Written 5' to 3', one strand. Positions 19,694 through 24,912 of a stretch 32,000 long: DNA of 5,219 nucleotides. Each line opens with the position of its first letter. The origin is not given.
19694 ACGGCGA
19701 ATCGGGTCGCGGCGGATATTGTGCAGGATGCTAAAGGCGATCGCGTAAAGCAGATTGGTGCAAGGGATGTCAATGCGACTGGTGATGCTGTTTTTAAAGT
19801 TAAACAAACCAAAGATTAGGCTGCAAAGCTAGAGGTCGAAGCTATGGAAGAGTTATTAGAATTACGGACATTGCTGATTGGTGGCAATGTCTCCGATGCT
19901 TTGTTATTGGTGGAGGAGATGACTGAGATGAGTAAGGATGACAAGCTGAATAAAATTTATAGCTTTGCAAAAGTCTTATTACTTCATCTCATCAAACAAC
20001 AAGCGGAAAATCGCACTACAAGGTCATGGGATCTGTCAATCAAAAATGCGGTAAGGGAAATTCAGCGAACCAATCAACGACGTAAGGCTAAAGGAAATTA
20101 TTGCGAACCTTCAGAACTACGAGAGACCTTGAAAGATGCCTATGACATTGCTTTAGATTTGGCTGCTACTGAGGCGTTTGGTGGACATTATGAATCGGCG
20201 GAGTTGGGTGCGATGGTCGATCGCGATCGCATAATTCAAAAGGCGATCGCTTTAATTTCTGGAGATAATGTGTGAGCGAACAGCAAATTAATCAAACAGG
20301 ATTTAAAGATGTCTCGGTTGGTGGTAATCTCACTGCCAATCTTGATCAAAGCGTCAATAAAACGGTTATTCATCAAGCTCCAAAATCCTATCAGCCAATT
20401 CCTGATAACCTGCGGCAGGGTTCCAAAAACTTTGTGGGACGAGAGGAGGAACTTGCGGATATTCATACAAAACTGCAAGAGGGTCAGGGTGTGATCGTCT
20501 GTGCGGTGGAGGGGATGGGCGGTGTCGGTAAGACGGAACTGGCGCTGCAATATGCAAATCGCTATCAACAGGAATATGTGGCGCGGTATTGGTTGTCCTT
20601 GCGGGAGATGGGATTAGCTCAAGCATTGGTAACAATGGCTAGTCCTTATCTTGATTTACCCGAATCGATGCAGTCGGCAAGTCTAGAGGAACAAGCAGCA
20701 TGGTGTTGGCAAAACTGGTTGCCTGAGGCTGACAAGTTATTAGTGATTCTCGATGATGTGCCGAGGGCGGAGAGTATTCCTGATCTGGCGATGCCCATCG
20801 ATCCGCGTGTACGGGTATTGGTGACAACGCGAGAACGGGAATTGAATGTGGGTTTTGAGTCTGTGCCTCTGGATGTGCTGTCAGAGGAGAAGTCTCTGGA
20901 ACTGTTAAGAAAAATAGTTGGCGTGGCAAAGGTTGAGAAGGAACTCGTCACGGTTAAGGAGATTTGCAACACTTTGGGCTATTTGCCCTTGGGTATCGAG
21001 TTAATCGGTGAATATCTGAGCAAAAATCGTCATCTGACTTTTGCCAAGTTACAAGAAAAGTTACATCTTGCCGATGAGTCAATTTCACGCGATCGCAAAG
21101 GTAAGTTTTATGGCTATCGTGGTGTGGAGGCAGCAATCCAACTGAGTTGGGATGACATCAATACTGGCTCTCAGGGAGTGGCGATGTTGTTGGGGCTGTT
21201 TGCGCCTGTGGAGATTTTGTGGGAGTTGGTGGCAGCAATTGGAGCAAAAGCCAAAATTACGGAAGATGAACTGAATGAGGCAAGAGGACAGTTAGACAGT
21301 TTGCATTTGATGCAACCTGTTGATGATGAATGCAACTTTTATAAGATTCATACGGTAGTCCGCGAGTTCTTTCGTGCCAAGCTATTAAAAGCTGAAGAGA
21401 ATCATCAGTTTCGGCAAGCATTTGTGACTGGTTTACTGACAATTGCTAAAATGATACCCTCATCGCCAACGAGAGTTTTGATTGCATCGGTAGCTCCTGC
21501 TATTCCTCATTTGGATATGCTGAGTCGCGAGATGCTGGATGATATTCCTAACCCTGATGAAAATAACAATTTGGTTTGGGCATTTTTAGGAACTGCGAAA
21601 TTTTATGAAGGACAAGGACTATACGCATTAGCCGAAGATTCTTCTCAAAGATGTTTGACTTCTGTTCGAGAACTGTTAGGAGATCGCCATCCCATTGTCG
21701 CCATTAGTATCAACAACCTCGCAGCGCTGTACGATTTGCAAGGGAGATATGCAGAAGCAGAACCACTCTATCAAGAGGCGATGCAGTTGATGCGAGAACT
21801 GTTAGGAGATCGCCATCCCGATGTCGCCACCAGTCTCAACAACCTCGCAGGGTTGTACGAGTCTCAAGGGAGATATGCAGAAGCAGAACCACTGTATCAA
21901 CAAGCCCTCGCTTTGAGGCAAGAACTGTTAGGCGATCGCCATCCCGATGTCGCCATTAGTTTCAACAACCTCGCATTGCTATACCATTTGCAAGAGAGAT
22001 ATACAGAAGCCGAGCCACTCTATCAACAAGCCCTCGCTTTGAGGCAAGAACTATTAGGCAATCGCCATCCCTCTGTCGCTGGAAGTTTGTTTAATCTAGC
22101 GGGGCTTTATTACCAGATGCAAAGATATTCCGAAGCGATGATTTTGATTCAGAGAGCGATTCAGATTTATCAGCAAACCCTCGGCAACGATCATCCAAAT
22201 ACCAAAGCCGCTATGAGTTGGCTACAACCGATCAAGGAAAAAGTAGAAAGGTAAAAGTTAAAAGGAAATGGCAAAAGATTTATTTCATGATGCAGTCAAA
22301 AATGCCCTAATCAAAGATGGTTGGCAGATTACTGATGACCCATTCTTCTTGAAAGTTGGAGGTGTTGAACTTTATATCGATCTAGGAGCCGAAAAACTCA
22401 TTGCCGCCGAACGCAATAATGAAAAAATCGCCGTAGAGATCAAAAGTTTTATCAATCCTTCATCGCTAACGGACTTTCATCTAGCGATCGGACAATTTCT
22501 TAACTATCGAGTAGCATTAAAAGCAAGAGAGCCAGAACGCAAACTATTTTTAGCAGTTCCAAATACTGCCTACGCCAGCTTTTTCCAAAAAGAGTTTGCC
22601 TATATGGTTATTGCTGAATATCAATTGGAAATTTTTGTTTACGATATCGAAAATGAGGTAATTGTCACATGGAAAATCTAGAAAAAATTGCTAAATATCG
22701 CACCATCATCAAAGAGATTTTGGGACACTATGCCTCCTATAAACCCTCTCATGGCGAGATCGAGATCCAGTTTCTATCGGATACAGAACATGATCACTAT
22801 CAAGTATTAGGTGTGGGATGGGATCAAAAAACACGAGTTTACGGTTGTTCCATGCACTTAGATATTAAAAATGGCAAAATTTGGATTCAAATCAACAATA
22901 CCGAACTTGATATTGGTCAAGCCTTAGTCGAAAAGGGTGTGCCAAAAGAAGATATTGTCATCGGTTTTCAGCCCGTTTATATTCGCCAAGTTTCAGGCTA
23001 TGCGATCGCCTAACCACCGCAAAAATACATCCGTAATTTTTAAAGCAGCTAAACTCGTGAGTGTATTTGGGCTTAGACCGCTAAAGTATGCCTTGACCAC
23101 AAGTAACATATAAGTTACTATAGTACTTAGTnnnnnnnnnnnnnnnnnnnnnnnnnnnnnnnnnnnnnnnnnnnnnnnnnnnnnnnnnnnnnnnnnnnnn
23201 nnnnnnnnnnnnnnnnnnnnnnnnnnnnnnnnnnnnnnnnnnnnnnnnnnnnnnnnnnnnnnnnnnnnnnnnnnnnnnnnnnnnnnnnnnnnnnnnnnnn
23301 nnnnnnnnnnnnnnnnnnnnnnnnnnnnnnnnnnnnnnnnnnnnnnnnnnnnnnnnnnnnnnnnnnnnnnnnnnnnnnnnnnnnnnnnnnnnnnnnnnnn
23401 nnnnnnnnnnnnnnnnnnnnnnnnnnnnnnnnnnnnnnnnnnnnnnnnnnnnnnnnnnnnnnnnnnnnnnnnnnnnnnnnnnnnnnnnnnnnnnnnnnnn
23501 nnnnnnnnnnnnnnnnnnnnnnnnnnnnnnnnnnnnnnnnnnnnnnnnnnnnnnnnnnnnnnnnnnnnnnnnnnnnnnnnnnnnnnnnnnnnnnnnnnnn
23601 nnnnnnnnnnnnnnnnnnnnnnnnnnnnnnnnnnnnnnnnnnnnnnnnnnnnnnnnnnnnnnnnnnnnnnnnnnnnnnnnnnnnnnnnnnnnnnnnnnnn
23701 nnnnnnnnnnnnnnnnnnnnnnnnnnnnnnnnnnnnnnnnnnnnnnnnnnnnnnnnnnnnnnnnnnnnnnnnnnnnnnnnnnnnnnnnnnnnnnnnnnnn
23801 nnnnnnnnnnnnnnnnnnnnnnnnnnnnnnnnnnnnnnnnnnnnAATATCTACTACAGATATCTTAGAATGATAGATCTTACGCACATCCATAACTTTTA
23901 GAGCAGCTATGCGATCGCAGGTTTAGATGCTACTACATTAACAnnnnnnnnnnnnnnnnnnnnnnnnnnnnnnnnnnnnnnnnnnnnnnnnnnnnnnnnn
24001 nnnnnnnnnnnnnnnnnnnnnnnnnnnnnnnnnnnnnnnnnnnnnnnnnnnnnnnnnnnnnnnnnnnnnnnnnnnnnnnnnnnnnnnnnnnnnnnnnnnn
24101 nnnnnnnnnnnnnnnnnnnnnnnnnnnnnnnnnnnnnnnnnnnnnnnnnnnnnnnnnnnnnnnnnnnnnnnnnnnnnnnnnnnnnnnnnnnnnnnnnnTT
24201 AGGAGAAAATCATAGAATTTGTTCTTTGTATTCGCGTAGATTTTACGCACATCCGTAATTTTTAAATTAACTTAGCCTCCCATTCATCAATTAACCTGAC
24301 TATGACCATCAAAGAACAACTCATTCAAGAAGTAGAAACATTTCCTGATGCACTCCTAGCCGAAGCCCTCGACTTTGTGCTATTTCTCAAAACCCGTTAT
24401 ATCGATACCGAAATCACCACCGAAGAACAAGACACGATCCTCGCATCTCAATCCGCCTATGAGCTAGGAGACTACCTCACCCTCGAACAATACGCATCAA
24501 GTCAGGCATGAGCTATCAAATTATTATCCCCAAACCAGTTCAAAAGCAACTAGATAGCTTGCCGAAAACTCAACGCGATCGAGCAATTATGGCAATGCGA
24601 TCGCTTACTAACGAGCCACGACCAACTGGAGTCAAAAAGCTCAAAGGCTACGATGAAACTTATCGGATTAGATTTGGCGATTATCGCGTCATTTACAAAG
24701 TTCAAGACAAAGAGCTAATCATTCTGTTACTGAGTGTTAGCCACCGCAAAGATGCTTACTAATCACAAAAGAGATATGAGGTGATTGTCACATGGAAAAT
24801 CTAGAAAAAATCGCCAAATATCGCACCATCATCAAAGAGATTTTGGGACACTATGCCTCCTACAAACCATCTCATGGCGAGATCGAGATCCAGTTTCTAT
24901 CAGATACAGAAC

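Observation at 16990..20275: Tandem, differentially decaying triplication of the effector/DUF29-like module upstream of the single NLR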

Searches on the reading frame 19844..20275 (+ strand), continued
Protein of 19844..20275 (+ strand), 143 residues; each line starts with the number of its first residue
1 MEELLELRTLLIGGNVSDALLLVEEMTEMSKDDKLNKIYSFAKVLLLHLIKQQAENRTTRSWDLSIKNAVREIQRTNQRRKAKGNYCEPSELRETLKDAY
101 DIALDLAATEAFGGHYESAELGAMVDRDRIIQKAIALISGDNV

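Call 61: predict_structure(alignment_id=A4)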
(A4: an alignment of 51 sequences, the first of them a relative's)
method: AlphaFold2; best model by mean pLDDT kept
length: 143 residues; sequences in the alignment: 51
mean_pLDDT: 89.6   pTM: 0.75
mean pLDDT of the five models: 89.6, 89.5, 89.5, 88.8, 87.8
residues with pLDDT >= 90: 99; 70-90: 35; 50-70: 7; < 50: 2
segments of 3 or more residues with pLDDT < 50: none
pLDDT, mean of each block of 10 residues (from residue 1): 89 92 78 91 98 95 97 87 77 95 95 87 95 93 47
secondary structure, 60 per line:
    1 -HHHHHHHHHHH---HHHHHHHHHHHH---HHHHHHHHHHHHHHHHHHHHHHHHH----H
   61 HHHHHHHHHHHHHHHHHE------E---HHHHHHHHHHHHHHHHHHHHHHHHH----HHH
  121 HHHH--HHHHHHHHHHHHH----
elements in order: H2-12 H16-27 H31-55 H60-77 H89-113 H118-124 H127-139

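Call 65: fold_search(model_id=the predicted structure, library=pdb)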
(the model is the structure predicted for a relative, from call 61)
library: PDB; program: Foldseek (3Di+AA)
matches with E <= 10: 279; with E <= 0.001: 0
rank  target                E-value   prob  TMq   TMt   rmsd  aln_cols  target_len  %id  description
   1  8f5h_A                8.7e-01  0.38  0.35  0.37   7.8       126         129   15  SARS-CoV-2 S2 helix epitope scaffold (released 2023-10-11)
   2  7zbh_K                1.0e+00  0.13  0.24  0.12  18.4       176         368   13  ATP-dependent zinc metalloprotease FtsH (BB0789) from Borrelia burgdorferi (released 2023-04-05)
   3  7wej_B                1.1e+00  0.14  0.20  0.13  17.5       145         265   12  Crystal structure of the mouse Wdr47 NTD. (released 2022-11-30)
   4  8gz3_A                1.2e+00  0.15  0.24  0.25  11.1       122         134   16  Structure of human phagocyte NADPH oxidase in the resting state (released 2022-12-21)
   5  4iwb_B                1.2e+00  0.20  0.26  0.24  12.4       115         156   11  Novel Fold of FliC/FliS Fusion Protein (released 2013-12-11)
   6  4jeu_B                1.2e+00  0.07  0.19  0.15  17.3       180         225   10  Crystal Structure of Munc18a and Syntaxin1 with native N-terminus complex (released 2013-07-17)
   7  7xsj_B                1.3e+00  0.12  0.20  0.15  16.2       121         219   11  The structure of the Mint1/Munc18-1/syntaxin-1 complex (released 2022-11-16)
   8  8q0n_B                1.4e+00  0.35  0.38  0.08  12.9       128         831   19  HACE1 in complex with RAC1 Q61L (released 2024-01-10)
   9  2pul_A                1.4e+00  0.10  0.23  0.11  11.6       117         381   15  Structures of 5-methylthioribose kinase reveal substrate specificity and unusual mode of nucleotide binding (released 2007-05-22)
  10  3lxt_A                1.5e+00  0.07  0.18  0.14  13.4       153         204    9  Crystal structure of Glutathione S Transferase from Pseudomonas fluorescens (released 2010-03-09)
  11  5ydp_C                1.6e+00  0.35  0.36  0.31   6.1       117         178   17  Crystal Structure of TetR Family Repressor AlkX from Dietzia sp. Strain DQ12-45-1b Implicated in Biodegradation of n-A (released 2017-10-04)
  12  7wej_A                1.6e+00  0.15  0.24  0.16  16.6       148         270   15  Crystal structure of the mouse Wdr47 NTD. (released 2022-11-30)
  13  3lxt_C                1.7e+00  0.06  0.18  0.14  13.4       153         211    9  Crystal structure of Glutathione S Transferase from Pseudomonas fluorescens (released 2010-03-09)
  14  1ez3_B                1.7e+00  0.11  0.19  0.21  15.7       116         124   10  CRYSTAL STRUCTURE OF THE NEURONAL T-SNARE SYNTAXIN-1A (released 2000-06-07)
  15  4jeh_B                1.8e+00  0.07  0.20  0.15  16.8       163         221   10  Crystal Structure of Munc18a and Syntaxin1 lacking N-peptide complex (released 2013-07-17)
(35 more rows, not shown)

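Call 80: search_protein_families(library=phrogs, proteins=[window:19844-20275:+, L060:5515-5997:+], max_evalue=0.01)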
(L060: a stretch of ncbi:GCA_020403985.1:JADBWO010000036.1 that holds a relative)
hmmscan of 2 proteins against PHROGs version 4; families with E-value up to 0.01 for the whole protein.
window:19844-20275:+ (143 aa): 1 family
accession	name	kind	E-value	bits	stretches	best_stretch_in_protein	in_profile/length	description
phrog_11797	-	unknown function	0.0024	18.9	1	9-112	18-124/143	-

L060:5515-5997:+ (160 aa): 0 families

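Call 81: find_related_loci(query=A4, collection=viral_contigs, flank=5000)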
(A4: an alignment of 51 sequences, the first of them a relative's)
Query A4 (143 aa) in viral_contigs; peptide patterns used: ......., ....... (x = any residue, [..] = any of these).
264 stretches matched a pattern, but none encodes a relative of the query by tblastn (E <= 1e-3).

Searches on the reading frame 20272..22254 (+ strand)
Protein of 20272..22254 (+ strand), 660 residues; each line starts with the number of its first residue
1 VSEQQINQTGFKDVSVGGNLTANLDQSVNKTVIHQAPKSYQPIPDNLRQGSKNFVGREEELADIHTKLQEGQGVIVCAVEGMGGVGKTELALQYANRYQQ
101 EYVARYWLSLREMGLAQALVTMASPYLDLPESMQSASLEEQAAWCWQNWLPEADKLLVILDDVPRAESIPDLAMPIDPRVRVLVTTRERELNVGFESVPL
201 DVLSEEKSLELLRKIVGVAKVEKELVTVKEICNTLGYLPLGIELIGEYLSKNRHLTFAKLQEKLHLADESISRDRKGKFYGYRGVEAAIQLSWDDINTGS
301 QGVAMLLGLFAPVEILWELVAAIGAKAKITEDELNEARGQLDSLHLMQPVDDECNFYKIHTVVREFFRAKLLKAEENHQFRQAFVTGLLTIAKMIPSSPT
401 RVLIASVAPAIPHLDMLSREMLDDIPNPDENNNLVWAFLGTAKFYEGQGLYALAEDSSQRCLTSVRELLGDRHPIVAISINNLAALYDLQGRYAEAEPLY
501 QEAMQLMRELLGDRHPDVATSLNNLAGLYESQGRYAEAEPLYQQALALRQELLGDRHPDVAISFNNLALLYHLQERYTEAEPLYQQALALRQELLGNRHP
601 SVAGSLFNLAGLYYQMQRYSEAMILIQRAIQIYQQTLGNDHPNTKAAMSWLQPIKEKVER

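Call 5: search_protein_families(library=pfam, proteins=[window:20272-22254:+], max_evalue=0.01)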
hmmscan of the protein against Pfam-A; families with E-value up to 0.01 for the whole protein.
window:20272-22254:+ (660 aa): 25 families
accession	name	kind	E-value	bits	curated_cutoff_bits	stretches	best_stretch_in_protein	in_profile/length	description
PF13424.12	TPR_12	-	4.9e-77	254.6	30.1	5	517-593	1-77/77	Tetratricopeptide repeat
PF13374.12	TPR_10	-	3e-57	189.6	27.5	4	518-559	1-42/42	Tetratricopeptide repeat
PF24885.1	TPR_NPHP3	-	1.1e-38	133.4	100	3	515-593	137-215/239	Nephrocystin-3 TPR domain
PF13176.12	TPR_7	-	2.3e-21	74.5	27.9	3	521-552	1-32/36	Tetratricopeptide repeat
PF00515.34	TPR_1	-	2.5e-20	71.8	27.8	4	562-592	2-32/34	Tetratricopeptide repeat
PF00931.28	NB-ARC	-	3.1e-19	69.7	23.5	1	58-294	2-247/248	NB-ARC domain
PF07719.23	TPR_2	-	4.8e-18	64.2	27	4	520-549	2-31/34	Tetratricopeptide repeat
PF13432.12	TPR_16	-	6e-14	52.6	32.7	2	500-548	13-60/65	Tetratricopeptide repeat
PF13181.12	TPR_8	-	1.5e-13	50.1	25.7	1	519-550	1-32/34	Tetratricopeptide repeat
PF17874.7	TPR_MalT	-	2.4e-12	47.2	45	2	431-549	76-191/336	MalT-like TPR region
PF14559.12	TPR_19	-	1e-10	42.2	25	2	574-635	4-57/68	Tetratricopeptide repeat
PF13431.12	TPR_17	-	1.8e-07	31.3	24.4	0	514-539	8-33/34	Tetratricopeptide repeat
PF04212.24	MIT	-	3e-06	27.7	30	0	477-512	4-39/66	MIT (microtubule interacting and transport) domain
PF07720.18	TPR_3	-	3.8e-06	27.3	20.7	0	567-593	7-33/34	Tetratricopeptide repeat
PF13428.12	TPR_14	-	1e-05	26.2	23.5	0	525-548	7-30/44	Tetratricopeptide repeat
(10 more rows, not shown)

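Call 15: search_protein_families(library=ncbifam, proteins=[window:20272-22254:+], max_evalue=0.1)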
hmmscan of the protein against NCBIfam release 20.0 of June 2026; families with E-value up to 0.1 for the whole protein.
window:20272-22254:+ (660 aa): 15 families
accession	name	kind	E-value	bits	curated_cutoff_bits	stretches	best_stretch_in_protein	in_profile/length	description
NF040586.1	FxSxx_TPR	equivalog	2.4e-71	241.3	300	1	51-647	5-600/830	FxSxx-COOH system tetratricopeptide repeat protein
NF053617.1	SARPRegAfsRStmc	equivalog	3.1e-36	124.8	1430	3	25-389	269-628/986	SARP-family global regulator AfsR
NF041717.1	HaaA_phane_TPR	equivalog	2.4e-29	102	1125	2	47-370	97-425/882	cyclophane-containing RiPP biosynthesis TPR protein HaaT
NF053520.1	HK_Porph_FimS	equivalog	8.7e-10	37.5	600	1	529-636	134-237/618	sensor histidine kinase FimS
TIGR02917.1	PEP_TPR_lipo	equivalog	1.2e-06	26.7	312.2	1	500-631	752-865/899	XrtA/PEP-CTERM system TPR-repeat protein PrsT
NF033920.0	C39_PA2778_fam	equivalog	3e-06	26.8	150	2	513-591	184-254/255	PA2778 family cysteine peptidase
NF033762.1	social_mot_Tgl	equivalog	5.5e-06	25.9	225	1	556-630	60-127/252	social motility TPR repeat lipoprotein Tgl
NF047371.1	FlcA_CTERM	equivalog_domain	1.2e-05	24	300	1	479-623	349-493/646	periplasmic flagellar collar protein FlcA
TIGR02521.1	type_IV_pilW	equivalog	2.2e-05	24.1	154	1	481-636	69-202/234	type IV pilus biogenesis/stability protein PilW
NF002725.1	PRK02603.1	equivalog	6.5e-05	23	143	1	490-581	48-126/173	photosystem I assembly protein Ycf3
NF052312.1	T9SS_PorW_SprE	equivalog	0.0046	15.7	250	1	524-591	295-358/716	type IX secretion system periplasmic lipoprotein PorW/SprE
NF040959.1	MamA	equivalog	0.011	15.1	200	1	525-633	36-135/204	magnetosome protein MamA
NF053779.1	BT3442_fam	equivalog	0.013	14.2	940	0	560-595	220-256/563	BT3442 family protein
NF033758.1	gliding_GltE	equivalog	0.029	13.3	225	1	515-629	82-180/411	adventurous gliding motility TPR repeat lipoprotein GltE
TIGR02425.1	decarb_PcaC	equivalog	0.093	12.9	155.7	0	541-575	4-37/123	4-carboxymuconolactone decarboxylase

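Call 16: search_protein_families(library=padloc, proteins=[window:20272-22254:+], max_evalue=0.1)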
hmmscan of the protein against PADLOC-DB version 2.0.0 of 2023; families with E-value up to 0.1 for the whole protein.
window:20272-22254:+ (660 aa): 2 families
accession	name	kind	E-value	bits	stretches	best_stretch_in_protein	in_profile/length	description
PDLC01169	TPR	-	5.8e-10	37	1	477-600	109-227/252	TPR repeats containing protein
PDLC01730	typeIV_DinG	-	0.025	10.9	1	20-120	82-185/802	Csf4_1_IVA1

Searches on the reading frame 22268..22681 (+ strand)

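Call 5: search_protein_families(library=pfam, proteins=[window:22268-22681:+], max_evalue=0.01)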
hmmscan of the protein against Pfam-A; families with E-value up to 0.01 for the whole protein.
window:22268-22681:+ (137 aa): 1 family
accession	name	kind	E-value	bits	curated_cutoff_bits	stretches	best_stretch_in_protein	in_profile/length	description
PF08814.16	XisH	-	8.7e-58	194.7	25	1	2-133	3-134/134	XisH protein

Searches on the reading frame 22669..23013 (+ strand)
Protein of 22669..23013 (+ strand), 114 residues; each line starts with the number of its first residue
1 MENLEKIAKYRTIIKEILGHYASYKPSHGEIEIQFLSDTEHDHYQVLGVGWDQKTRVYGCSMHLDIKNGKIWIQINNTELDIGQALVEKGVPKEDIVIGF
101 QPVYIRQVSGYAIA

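Call 5: search_protein_families(library=pfam, proteins=[window:22669-23013:+], max_evalue=0.01)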
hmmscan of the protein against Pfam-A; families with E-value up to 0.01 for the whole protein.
window:22669-23013:+ (114 aa): 1 family
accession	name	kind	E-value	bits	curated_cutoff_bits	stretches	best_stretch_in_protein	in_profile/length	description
PF08869.16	XisI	-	4.1e-43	146.7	25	1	5-113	2-110/110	XisI protein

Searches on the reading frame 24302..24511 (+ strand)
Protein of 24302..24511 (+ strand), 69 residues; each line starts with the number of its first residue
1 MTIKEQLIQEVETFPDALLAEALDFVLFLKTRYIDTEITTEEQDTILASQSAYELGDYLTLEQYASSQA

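Call 89: search_protein_families(library=pfam, proteins=[window:24302-24511:+], max_evalue=0.001)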
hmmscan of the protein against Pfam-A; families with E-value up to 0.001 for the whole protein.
window:24302-24511:+ (69 aa): 1 family
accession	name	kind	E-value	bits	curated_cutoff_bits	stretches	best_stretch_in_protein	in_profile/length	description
PF10047.15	DUF2281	-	5e-05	24.3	26.5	1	6-42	1-35/64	Protein of unknown function (DUF2281)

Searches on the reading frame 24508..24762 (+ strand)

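Call 89: search_protein_families(library=pfam, proteins=[window:24508-24762:+], max_evalue=0.001)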
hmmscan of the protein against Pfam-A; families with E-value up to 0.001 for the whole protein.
window:24508-24762:+ (84 aa): 2 families
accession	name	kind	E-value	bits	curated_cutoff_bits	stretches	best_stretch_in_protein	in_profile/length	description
PF05016.21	ParE_toxin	-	2.7e-11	44.3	23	1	6-84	2-89/89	ParE toxin of type II toxin-antitoxin system, parDE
PF05973.20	Gp49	-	0.00017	22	23.9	1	14-75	2-68/90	Phage derived protein Gp49-like (DUF891)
